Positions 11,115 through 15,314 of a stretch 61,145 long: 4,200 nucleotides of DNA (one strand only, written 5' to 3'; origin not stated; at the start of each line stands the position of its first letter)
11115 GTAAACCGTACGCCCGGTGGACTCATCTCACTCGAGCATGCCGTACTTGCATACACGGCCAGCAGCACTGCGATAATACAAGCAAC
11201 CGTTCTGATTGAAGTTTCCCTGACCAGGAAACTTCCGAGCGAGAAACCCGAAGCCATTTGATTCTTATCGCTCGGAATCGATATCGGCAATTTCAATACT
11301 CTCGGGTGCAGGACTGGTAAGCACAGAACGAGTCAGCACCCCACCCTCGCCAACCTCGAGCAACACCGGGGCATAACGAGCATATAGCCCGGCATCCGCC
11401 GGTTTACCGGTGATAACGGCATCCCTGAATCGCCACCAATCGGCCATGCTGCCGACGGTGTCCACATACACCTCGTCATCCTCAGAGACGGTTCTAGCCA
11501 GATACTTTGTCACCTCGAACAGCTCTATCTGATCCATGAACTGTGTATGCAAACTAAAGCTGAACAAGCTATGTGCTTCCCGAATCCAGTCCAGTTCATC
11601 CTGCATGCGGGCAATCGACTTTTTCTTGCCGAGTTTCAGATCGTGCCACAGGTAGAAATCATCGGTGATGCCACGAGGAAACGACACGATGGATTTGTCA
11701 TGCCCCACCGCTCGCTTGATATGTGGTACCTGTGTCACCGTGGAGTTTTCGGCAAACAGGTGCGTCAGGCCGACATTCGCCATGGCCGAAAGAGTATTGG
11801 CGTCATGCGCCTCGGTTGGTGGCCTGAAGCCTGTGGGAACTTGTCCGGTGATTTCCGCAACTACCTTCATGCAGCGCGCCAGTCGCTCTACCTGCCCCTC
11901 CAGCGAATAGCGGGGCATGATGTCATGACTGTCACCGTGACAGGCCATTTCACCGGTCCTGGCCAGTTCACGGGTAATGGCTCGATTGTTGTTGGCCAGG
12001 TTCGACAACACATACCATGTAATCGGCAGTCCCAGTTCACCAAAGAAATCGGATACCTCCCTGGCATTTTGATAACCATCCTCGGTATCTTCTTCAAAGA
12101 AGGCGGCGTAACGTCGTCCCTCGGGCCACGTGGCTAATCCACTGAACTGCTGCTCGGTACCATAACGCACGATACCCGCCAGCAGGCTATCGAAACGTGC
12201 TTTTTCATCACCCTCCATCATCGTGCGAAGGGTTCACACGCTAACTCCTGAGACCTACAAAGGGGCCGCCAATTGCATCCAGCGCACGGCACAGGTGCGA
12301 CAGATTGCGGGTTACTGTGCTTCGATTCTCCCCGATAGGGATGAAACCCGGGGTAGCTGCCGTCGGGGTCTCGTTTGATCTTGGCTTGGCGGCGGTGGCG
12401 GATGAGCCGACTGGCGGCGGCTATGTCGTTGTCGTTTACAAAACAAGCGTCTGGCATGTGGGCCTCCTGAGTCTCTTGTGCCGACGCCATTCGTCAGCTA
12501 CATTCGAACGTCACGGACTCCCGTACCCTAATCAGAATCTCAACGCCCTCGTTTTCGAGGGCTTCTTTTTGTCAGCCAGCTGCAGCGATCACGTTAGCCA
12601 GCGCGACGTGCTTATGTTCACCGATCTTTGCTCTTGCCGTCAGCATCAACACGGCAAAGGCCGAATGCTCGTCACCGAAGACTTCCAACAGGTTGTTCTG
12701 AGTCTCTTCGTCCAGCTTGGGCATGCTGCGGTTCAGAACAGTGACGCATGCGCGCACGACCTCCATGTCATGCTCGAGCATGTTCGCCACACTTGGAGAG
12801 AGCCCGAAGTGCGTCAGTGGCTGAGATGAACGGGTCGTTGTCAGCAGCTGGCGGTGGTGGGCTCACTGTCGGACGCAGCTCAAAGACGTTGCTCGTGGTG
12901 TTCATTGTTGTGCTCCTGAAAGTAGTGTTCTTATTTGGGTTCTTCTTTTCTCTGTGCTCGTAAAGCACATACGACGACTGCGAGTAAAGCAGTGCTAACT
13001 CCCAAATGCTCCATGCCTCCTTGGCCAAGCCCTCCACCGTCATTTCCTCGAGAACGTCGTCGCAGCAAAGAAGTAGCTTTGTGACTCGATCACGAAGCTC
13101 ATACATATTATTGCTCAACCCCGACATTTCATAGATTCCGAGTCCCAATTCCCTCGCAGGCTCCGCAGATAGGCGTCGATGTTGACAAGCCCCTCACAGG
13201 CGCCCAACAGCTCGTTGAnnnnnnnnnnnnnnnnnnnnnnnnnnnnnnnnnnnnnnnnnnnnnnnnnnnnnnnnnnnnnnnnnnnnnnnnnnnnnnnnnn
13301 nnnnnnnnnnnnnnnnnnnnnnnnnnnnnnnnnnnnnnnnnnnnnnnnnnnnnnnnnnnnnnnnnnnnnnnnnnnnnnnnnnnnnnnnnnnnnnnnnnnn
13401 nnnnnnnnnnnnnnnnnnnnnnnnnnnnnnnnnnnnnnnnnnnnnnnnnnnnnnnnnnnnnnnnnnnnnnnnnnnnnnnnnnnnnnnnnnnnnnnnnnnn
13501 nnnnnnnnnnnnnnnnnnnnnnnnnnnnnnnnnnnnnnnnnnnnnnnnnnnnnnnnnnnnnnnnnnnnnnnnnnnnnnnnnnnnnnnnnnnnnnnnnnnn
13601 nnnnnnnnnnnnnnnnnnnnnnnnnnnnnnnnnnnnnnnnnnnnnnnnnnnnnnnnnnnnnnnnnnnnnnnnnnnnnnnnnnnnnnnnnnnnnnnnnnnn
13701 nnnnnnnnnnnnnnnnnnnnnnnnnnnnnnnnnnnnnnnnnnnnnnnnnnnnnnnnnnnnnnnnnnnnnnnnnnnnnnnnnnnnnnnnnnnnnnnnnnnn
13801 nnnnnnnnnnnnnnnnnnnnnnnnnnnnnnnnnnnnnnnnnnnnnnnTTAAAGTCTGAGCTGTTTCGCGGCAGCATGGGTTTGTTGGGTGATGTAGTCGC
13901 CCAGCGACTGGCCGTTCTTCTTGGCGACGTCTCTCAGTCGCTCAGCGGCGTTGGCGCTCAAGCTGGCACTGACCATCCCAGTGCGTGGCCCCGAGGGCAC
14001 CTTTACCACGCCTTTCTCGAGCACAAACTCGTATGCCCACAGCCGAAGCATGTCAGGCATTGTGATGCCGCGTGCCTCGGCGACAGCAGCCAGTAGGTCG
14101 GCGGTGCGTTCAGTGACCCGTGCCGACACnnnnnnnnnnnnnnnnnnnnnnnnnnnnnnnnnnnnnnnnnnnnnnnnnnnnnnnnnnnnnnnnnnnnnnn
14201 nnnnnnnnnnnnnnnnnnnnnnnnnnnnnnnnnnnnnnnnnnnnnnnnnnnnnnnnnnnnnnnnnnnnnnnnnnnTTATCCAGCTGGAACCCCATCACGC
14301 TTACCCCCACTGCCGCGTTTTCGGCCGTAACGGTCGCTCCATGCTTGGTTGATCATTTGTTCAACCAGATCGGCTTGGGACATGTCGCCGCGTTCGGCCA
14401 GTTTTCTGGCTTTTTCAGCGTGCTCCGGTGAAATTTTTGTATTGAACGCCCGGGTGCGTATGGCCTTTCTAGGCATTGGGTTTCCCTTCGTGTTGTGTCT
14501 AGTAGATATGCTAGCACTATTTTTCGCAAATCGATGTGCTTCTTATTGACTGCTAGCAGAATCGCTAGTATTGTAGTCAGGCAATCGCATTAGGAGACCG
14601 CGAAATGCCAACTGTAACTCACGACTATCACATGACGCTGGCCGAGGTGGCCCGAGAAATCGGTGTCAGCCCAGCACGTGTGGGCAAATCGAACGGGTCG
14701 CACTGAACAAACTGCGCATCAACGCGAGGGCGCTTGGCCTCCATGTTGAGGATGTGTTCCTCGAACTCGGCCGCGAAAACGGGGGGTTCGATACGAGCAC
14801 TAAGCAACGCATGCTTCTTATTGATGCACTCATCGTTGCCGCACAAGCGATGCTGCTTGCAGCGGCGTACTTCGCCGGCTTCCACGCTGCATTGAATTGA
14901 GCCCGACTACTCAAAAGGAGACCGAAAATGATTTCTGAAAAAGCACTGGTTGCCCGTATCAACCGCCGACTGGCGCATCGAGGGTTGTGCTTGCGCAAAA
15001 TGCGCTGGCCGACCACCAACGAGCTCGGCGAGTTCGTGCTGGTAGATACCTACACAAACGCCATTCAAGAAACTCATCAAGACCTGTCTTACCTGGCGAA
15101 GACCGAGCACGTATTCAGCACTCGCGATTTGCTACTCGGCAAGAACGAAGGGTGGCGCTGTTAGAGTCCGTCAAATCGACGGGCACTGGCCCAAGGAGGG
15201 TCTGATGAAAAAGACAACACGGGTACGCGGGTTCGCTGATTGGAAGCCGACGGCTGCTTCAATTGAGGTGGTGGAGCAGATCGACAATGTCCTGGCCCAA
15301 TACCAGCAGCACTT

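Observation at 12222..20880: Integrase-less, high-GC replicative island with a satellite/PICI-like replication module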

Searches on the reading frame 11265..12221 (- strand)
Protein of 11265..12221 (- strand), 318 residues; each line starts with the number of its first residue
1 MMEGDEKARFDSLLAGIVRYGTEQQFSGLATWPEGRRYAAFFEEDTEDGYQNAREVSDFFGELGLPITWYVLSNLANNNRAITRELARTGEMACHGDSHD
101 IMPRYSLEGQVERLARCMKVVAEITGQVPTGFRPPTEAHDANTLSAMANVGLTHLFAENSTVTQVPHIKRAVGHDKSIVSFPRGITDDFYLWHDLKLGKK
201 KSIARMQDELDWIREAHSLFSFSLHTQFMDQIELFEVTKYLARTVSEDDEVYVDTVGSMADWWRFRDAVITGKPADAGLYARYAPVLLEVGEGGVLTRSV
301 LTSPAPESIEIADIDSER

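Call 10: search_protein_families(library=pfam, max_evalue=0.01, proteins=[window:11265-12221:-])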
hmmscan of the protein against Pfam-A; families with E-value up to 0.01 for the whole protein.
window:11265-12221:- (318 aa): 1 family
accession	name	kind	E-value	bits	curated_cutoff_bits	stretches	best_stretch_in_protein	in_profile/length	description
PF01522.26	Polysacc_deac_1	-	2.4e-15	57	23.1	1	48-153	15-122/124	Polysaccharide deacetylase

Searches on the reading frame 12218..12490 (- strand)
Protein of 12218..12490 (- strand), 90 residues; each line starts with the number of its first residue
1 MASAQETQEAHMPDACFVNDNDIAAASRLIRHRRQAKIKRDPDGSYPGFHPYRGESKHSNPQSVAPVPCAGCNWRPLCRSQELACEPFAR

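Call 10: search_protein_families(library=pfam, max_evalue=0.01, proteins=[window:12218-12490:-])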
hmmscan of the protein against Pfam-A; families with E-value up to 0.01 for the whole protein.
window:12218-12490:- (90 aa): 0 families

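Call 29: search_protein_families(library=pfam, max_evalue=0.05, proteins=[window:12221-12490:-])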
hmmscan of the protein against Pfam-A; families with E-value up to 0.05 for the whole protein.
seq(90 aa): 0 families

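Call 66: search_protein_families(library=phrogs, max_evalue=0.001, proteins=[window:12221-12490:-])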
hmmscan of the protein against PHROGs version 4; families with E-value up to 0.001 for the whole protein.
seq(90 aa): 0 families

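Call 82: search_protein_families(library=padloc, max_evalue=0.001, proteins=[window:12221-12490:-])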
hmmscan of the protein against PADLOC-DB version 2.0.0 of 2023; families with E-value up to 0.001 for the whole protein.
seq(90 aa): 0 families

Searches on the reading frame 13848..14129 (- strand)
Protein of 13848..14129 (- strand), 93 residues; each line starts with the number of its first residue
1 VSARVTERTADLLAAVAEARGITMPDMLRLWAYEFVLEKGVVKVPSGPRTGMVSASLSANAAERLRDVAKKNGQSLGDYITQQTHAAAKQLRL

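Call 9: search_protein_families(library=pfam, max_evalue=0.01, proteins=[window:13848-14129:-])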
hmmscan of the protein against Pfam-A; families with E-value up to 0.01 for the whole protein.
window:13848-14129:- (93 aa): 1 family
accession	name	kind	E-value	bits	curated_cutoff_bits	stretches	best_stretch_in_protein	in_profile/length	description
PF01402.27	RHH_1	-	0.00079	19.7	20.5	0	53-77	2-26/39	Ribbon-helix-helix protein, copG family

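Call 66: search_protein_families(library=phrogs, max_evalue=0.001, proteins=[window:13851-14129:-])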
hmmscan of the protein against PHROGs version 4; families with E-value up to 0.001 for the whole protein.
seq(93 aa): 0 families

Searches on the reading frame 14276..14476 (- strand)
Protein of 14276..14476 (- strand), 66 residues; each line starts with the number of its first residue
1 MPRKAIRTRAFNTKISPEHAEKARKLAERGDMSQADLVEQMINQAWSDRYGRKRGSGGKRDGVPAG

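Call 10: search_protein_families(library=pfam, max_evalue=0.01, proteins=[window:14276-14476:-])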
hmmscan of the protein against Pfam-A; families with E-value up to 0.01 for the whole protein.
window:14276-14476:- (66 aa): 0 families

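Call 29: search_protein_families(library=pfam, max_evalue=0.05, proteins=[window:14279-14476:-])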
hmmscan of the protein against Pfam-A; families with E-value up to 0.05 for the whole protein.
seq(66 aa): 2 families
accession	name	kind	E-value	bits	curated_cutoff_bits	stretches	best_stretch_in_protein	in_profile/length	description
PF01402.27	RHH_1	-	0.027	14.8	20.5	1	16-44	7-35/39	Ribbon-helix-helix protein, copG family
PF10723.15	RepB-RCR_reg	-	0.038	14.4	21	1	3-45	34-76/81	Replication regulatory protein RepB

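Call 66: search_protein_families(library=phrogs, max_evalue=0.001, proteins=[window:14279-14476:-])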
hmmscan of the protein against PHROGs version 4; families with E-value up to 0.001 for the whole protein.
seq(66 aa): 0 families

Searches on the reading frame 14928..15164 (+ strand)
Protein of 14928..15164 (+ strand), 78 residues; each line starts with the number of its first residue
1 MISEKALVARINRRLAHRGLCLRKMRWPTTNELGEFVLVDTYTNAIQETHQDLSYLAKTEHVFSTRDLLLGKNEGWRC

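Call 9: search_protein_families(library=pfam, max_evalue=0.01, proteins=[window:14928-15164:+])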
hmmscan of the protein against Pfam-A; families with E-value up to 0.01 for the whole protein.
window:14928-15164:+ (78 aa): 0 families

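Call 29: search_protein_families(library=pfam, max_evalue=0.05, proteins=[window:14928-15161:+])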
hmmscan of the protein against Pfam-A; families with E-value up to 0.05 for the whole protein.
seq(78 aa): 0 families

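Call 66: search_protein_families(library=phrogs, max_evalue=0.001, proteins=[window:14928-15161:+])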
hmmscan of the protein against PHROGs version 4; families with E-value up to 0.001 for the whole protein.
seq(78 aa): 0 families

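Call 82: search_protein_families(library=padloc, max_evalue=0.001, proteins=[window:14928-15161:+])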
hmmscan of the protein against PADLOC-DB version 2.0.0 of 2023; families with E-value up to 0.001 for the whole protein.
seq(78 aa): 0 families
